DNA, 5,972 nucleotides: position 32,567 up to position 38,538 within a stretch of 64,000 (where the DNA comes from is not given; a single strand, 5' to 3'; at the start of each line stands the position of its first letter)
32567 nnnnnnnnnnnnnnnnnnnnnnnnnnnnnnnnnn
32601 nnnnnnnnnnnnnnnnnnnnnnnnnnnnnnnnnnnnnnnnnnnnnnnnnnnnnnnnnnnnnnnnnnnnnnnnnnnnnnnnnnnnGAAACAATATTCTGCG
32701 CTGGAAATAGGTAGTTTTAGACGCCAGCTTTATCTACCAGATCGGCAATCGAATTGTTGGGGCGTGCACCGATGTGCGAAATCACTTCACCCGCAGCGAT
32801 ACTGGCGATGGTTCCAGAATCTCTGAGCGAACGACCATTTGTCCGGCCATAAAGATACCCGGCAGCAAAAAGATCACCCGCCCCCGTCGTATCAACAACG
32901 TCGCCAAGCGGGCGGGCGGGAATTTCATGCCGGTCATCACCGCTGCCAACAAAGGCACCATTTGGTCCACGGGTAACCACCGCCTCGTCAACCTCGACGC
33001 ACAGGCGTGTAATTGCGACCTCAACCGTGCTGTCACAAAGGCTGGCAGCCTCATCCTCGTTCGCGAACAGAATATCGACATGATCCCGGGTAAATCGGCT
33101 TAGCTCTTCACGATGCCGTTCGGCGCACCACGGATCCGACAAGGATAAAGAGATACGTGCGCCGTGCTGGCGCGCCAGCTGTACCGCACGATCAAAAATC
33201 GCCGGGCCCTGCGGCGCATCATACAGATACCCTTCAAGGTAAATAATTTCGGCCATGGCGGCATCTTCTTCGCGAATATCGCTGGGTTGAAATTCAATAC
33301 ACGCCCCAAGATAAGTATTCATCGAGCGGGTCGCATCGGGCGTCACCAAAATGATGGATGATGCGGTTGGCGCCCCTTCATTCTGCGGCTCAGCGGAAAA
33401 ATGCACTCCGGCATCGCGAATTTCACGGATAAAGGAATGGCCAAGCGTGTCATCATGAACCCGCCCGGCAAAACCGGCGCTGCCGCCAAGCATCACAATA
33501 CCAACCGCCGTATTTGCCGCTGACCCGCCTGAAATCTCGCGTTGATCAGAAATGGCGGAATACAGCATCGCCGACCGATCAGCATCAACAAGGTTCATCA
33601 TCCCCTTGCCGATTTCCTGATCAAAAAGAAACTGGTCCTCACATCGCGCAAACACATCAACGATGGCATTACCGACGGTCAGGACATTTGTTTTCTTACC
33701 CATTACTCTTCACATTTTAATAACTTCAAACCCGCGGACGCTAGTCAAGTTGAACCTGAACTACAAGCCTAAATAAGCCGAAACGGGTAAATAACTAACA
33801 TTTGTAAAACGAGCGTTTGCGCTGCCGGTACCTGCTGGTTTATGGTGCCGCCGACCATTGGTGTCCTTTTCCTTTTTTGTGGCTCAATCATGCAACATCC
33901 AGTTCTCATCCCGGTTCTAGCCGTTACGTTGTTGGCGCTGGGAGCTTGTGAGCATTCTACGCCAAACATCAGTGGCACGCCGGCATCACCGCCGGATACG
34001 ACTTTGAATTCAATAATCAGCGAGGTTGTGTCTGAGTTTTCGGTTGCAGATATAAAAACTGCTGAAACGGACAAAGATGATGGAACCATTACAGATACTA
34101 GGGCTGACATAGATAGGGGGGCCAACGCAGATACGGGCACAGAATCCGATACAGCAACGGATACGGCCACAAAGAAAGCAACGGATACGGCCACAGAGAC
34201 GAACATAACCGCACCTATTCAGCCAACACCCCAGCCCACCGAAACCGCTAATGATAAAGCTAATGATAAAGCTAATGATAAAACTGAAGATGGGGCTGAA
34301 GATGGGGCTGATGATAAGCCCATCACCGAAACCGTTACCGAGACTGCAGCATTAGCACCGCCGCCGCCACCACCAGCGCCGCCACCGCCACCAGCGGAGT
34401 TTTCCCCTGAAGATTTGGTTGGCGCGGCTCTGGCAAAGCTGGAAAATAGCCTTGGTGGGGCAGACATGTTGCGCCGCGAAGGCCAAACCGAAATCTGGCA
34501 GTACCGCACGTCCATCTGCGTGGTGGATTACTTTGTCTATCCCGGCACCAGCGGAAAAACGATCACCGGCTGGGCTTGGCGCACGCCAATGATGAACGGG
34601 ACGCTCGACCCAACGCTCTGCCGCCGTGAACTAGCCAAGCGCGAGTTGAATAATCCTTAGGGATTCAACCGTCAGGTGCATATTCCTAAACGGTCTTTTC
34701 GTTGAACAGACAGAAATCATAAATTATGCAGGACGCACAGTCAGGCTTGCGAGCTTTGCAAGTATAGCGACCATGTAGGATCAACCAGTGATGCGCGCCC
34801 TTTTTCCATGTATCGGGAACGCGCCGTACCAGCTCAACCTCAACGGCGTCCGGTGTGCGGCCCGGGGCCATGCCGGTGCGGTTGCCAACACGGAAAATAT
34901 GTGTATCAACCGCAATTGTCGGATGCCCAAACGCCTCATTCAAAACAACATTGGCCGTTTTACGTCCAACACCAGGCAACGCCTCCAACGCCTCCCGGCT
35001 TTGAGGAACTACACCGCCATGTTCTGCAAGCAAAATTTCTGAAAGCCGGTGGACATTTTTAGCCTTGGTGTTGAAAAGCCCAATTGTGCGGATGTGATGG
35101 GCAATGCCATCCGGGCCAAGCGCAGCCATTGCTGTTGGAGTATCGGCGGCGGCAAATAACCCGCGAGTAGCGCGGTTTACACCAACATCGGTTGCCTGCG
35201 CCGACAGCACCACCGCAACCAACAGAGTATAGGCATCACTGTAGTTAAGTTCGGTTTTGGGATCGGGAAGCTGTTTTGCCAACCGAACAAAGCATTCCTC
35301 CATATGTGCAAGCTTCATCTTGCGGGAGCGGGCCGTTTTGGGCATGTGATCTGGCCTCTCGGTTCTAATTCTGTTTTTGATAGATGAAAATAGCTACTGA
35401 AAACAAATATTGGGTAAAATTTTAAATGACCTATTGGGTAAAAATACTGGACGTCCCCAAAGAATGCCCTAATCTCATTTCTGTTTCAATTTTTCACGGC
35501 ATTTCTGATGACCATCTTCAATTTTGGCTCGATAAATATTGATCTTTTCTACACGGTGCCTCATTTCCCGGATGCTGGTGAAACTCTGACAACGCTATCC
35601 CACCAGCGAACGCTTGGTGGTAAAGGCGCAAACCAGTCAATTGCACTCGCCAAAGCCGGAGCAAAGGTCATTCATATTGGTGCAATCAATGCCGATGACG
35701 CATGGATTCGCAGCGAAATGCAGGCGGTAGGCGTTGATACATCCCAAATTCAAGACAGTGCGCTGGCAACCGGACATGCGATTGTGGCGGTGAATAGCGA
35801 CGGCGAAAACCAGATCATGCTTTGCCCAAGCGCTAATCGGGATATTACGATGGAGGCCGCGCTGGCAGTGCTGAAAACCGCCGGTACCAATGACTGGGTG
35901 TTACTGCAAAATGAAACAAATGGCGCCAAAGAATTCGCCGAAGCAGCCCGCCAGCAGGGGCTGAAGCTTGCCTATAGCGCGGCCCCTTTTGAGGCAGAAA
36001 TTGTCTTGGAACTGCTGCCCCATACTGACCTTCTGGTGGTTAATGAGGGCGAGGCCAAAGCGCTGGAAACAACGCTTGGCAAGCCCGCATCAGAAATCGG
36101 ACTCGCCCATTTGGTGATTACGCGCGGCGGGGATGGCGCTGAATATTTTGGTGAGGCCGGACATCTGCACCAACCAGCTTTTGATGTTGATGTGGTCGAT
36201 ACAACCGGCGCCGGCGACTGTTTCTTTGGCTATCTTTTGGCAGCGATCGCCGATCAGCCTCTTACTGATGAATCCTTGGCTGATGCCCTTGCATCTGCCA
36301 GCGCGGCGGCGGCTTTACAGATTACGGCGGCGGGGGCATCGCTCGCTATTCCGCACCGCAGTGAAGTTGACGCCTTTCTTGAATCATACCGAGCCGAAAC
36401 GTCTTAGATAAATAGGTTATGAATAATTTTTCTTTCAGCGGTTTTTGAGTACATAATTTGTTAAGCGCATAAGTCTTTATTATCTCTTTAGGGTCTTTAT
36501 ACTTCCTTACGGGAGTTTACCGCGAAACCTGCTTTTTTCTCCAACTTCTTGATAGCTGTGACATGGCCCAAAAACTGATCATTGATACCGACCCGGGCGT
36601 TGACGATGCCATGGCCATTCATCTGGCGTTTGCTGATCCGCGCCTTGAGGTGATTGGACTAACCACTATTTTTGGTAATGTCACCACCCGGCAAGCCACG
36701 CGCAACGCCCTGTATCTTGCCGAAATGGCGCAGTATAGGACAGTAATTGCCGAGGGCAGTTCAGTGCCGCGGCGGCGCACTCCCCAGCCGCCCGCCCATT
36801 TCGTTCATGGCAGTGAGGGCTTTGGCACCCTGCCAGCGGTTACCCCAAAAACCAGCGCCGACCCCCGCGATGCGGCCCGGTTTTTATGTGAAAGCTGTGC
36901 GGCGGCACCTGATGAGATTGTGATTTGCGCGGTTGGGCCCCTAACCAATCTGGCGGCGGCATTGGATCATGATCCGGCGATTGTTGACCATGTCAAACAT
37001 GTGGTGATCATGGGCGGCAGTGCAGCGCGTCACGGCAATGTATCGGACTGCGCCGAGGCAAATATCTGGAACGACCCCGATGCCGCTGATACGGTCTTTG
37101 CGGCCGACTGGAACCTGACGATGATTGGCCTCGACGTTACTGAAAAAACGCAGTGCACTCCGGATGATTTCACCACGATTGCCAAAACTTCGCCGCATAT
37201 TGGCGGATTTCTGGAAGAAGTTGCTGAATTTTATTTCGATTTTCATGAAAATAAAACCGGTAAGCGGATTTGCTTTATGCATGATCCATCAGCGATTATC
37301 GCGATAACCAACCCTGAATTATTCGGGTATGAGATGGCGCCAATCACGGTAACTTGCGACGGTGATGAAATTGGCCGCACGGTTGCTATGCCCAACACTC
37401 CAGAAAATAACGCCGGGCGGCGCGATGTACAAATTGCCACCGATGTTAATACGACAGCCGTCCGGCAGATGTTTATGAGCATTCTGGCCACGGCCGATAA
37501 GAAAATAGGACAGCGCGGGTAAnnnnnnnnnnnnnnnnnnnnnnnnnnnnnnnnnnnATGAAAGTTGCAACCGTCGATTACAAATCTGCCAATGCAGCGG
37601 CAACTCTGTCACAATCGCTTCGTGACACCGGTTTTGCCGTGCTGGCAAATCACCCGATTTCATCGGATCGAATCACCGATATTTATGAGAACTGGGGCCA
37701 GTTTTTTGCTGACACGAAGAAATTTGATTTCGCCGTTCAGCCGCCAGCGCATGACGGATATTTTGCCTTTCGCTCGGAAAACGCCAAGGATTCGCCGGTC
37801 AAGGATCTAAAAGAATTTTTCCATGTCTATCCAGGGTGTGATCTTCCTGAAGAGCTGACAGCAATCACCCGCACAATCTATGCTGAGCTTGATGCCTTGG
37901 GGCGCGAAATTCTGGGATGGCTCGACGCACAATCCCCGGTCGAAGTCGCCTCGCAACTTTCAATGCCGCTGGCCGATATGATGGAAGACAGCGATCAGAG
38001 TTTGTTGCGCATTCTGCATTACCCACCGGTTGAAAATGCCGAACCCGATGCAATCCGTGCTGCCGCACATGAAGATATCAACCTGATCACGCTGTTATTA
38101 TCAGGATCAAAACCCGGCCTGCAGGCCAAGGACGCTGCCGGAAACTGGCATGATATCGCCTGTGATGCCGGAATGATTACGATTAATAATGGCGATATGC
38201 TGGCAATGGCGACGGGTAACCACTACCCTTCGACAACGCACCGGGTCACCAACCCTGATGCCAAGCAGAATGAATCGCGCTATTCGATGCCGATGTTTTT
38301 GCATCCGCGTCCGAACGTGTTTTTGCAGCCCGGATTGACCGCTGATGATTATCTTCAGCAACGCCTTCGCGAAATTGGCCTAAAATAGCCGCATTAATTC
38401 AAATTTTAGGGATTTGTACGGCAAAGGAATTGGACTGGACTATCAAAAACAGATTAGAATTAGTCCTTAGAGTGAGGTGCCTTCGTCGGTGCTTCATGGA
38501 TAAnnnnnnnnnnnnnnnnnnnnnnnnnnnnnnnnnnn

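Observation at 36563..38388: Orphan 2OG-Fe(II) dioxygenase coupled to a nucleoside hydrolase inside a salvage locus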

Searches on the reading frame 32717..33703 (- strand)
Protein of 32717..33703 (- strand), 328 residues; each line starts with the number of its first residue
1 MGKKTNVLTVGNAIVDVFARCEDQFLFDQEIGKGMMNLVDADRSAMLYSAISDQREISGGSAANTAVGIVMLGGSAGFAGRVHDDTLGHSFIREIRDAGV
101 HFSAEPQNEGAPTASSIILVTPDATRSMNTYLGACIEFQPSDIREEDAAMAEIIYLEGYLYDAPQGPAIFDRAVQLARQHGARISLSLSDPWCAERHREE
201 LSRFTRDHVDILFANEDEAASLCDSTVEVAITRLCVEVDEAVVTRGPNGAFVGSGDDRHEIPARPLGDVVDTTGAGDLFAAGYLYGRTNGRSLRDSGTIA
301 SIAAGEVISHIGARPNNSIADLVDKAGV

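Call 3: search_protein_families(library=pfam, proteins=[window:32717-33703:-])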
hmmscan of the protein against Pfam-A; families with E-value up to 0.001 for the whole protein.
window:32717-33703:- (328 aa): 1 family
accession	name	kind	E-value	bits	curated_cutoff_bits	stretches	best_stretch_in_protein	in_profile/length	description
PF00294.29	PfkB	-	1.7e-48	165.9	25.8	1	50-316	27-298/302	pfkB family carbohydrate kinase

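Call 4: search_protein_families(library=ncbifam, proteins=[window:32717-33703:-])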
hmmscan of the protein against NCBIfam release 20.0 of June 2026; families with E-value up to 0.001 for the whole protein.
window:32717-33703:- (328 aa): 21 families
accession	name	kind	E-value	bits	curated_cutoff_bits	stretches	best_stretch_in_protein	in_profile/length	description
TIGR04382.1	myo_inos_iolC_N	equivalog_domain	2e-27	96.3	300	1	51-314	26-296/309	5-dehydro-2-deoxygluconokinase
NF053626.1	RibKinHalex1628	equivalog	1.1e-26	94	330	1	49-292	28-255/293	ATP-dependent ribose-1-phosphate kinase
TIGR02152.1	D_ribokin_bact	equivalog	2.7e-23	82.8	299.65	1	55-315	31-288/298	ribokinase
NF041134.1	R1P_kin_Thcocales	equivalog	3e-20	72.8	500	1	59-315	37-270/291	ADP-dependent ribose-1-phosphate kinase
NF006957.1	PRK09434.1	equivalog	2.7e-18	66.5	450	1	57-302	25-275/302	fructokinase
NF007321.0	PRK09813.1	equivalog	5e-18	65.5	247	1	54-312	19-259/261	fructoselysine 6-kinase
NF049991.1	TagKinase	equivalog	1.1e-17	63.8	420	1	69-309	51-297/321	tagatose kinase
NF008353.0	PRK11142.1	equivalog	1.8e-16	60.5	341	1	57-316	37-292/307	ribokinase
NF052444.1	DhDoxglucKinKdgK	equivalog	8.7e-15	54.9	400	1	210-313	190-295/303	2-dehydro-3-deoxygluconokinase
TIGR02198.1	rfaE_dom_I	equivalog_domain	1e-14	54.4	345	1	232-315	219-304/315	D-glycero-beta-D-manno-heptose-7-phosphate kinase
NF011655.0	PRK15074.1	subfamily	1.1e-14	54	367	1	4-253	33-293/434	inosine/guanosine kinase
NF040938.1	KDG_KDGal_kin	equivalog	1e-13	51.1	400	1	59-309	30-285/305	bifunctional 2-dehydro-3-deoxygluconokinase/2-dehydro-3-deoxygalactonokinase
NF041332.1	KDG_KDGal_kin_Halo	equivalog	8.8e-13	48.4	440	1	57-301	31-285/320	bifunctional 2-dehydro-3-deoxygluconokinase/2-dehydro-3-deoxygalactonokinase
NF041164.1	NucKinThplmales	equivalog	1.2e-12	47.6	450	1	198-310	164-274/295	nucleoside kinase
NF047869.1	myo_kin_aldol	exception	7.4e-09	34.5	600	1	55-186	35-168/586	bifunctional 5-dehydro-2-deoxygluconokinase/5-dehydro-2-deoxyphosphogluconate aldolase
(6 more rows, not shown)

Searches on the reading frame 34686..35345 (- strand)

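Call 3: search_protein_families(library=pfam, proteins=[window:34686-35345:-])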
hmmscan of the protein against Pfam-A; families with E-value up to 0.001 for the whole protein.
window:34686-35345:- (219 aa): 3 families
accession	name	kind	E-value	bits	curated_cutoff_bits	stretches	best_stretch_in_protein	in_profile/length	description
PF00730.31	HhH-GPD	-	2.2e-19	70.2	26.2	1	43-176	1-106/108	HhH-GPD superfamily base excision DNA repair protein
PF00633.29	HHH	-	2.2e-09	37.1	24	1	109-135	2-28/30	Helix-hairpin-helix motif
PF10576.14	EndIII_4Fe-2S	-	0.00012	22.7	20.5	1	196-212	1-17/17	Iron-sulfur binding domain of endonuclease III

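Call 4: search_protein_families(library=ncbifam, proteins=[window:34686-35345:-])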
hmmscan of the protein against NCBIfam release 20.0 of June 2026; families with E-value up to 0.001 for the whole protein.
window:34686-35345:- (219 aa): 6 families
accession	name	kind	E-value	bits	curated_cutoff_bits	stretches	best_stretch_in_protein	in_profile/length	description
NF007978.0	PRK10702.1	equivalog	4.2e-84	281.4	405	1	17-217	8-208/211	endonuclease III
TIGR01083.1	nth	equivalog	5.3e-77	257.8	211.7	1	14-203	3-192/192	endonuclease III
NF053634.1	MonDNAglycDR2438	equivalog_domain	4.5e-16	59.1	400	1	38-212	20-204/219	monofunctional DNA glycosylase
TIGR01084.1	mutY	equivalog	1.1e-15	57.9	286.5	1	36-216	26-210/277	A/G-specific adenine glycosylase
NF008132.0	PRK10880.1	equivalog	5.8e-11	42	427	1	68-213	61-210/351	A/G-specific adenine glycosylase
NF010488.0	PRK13910.1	equivalog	3.5e-10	39.7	471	1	72-215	28-170/290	adenine-specific DNA glycosylase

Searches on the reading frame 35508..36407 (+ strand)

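Call 3: search_protein_families(library=pfam, proteins=[window:35508-36407:+])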
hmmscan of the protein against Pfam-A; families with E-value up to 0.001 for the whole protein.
window:35508-36407:+ (299 aa): 1 family
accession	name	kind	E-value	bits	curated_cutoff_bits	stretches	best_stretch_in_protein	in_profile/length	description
PF00294.29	PfkB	-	4.3e-43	148.2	25.8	1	6-283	7-301/302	pfkB family carbohydrate kinase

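Call 4: search_protein_families(library=ncbifam, proteins=[window:35508-36407:+])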
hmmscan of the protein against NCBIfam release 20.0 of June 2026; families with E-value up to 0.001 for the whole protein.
window:35508-36407:+ (299 aa): 19 families
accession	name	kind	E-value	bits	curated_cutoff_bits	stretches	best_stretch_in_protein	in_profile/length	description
TIGR02152.1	D_ribokin_bact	equivalog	1e-57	195.8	299.65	1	5-288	3-297/298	ribokinase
NF008353.0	PRK11142.1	equivalog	3.3e-44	151.6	341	1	5-293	7-305/307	ribokinase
NF053626.1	RibKinHalex1628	equivalog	1e-28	100.7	330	1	2-292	3-292/293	ATP-dependent ribose-1-phosphate kinase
TIGR04382.1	myo_inos_iolC_N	equivalog_domain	2.5e-22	79.5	300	2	168-291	184-309/309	5-dehydro-2-deoxygluconokinase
NF041134.1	R1P_kin_Thcocales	equivalog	5.9e-20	71.9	500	1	3-280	3-271/291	ADP-dependent ribose-1-phosphate kinase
NF006957.1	PRK09434.1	equivalog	1.3e-19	70.8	450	1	183-286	196-301/302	fructokinase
TIGR03828.1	pfkB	equivalog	5.9e-17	61.7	292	2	190-276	204-290/305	1-phosphofructokinase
TIGR03168.1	1-PFK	subfamily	6.2e-17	61.5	216.4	2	191-275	205-289/305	hexose kinase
NF049991.1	TagKinase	equivalog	1.6e-16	60.1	420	1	193-293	220-317/321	tagatose kinase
NF040938.1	KDG_KDGal_kin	equivalog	1.5e-15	57.1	400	1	165-292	175-304/305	bifunctional 2-dehydro-3-deoxygluconokinase/2-dehydro-3-deoxygalactonokinase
NF041332.1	KDG_KDGal_kin_Halo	equivalog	1.5e-12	47.6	440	1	164-293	181-312/320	bifunctional 2-dehydro-3-deoxygluconokinase/2-dehydro-3-deoxygalactonokinase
NF007321.0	PRK09813.1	equivalog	1.7e-11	44.1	247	1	37-272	24-255/261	fructoselysine 6-kinase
NF041320.1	pfkB_Halo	equivalog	1.9e-11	44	400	1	196-271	205-280/302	1-phosphofructokinase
NF041164.1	NucKinThplmales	equivalog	5.8e-11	42.1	450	1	6-258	7-262/295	nucleoside kinase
TIGR02198.1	rfaE_dom_I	equivalog_domain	8.4e-10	38.3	345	1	193-279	221-304/315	D-glycero-beta-D-manno-heptose-7-phosphate kinase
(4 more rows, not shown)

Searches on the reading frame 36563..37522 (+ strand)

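Call 3: search_protein_families(library=pfam, proteins=[window:36563-37522:+])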
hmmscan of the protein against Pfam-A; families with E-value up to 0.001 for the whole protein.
window:36563-37522:+ (319 aa): 1 family
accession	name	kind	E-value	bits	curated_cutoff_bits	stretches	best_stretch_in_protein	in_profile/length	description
PF01156.24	IU_nuc_hydro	-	5.4e-84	282.8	34.2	1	5-301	1-296/297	Inosine-uridine preferring nucleoside hydrolase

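Call 4: search_protein_families(library=ncbifam, proteins=[window:36563-37522:+])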
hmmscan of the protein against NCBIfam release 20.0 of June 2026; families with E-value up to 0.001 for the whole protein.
window:36563-37522:+ (319 aa): 4 families
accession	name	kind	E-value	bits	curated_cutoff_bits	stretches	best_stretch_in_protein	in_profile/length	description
NF008036.0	PRK10768.1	equivalog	8.3e-63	212.3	382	1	1-310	1-302/304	ribonucleoside hydrolase RihC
NF052221.1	UridNuclsHydUriH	equivalog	1.6e-52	178.6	450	1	4-302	1-300/310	uridine-preferring nucleoside hydrolase UriH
NF007761.0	PRK10443.1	equivalog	1.9e-46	158.5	433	1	1-297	1-296/311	pyrimidine-specific ribonucleoside hydrolase RihA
NF007417.0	PRK09955.1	equivalog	2.7e-41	141.5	459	1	3-277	4-277/313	ribosylpyrimidine nucleosidase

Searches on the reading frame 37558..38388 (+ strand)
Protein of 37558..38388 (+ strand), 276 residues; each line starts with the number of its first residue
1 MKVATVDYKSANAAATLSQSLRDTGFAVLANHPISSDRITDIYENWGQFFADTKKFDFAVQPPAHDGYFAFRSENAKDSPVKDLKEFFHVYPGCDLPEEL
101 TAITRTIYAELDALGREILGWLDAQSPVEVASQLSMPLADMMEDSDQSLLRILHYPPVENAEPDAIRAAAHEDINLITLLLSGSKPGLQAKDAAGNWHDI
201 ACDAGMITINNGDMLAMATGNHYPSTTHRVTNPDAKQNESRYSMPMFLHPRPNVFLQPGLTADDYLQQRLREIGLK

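Call 3: search_protein_families(library=pfam, proteins=[window:37558-38388:+])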
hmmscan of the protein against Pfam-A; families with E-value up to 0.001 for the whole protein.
window:37558-38388:+ (276 aa): 2 families
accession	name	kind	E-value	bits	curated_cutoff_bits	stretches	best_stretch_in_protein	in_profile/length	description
PF03171.26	2OG-FeII_Oxy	-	5e-17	62.5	23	1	148-250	3-101/101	2OG-Fe(II) oxygenase superfamily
PF14226.12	DIOX_N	-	5.3e-11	43.7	27.3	1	10-92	14-96/117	non-haem dioxygenase in morphine synthesis N-terminal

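Call 4: search_protein_families(library=ncbifam, proteins=[window:37558-38388:+])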
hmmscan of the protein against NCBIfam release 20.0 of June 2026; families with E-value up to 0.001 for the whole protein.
window:37558-38388:+ (276 aa): 0 families
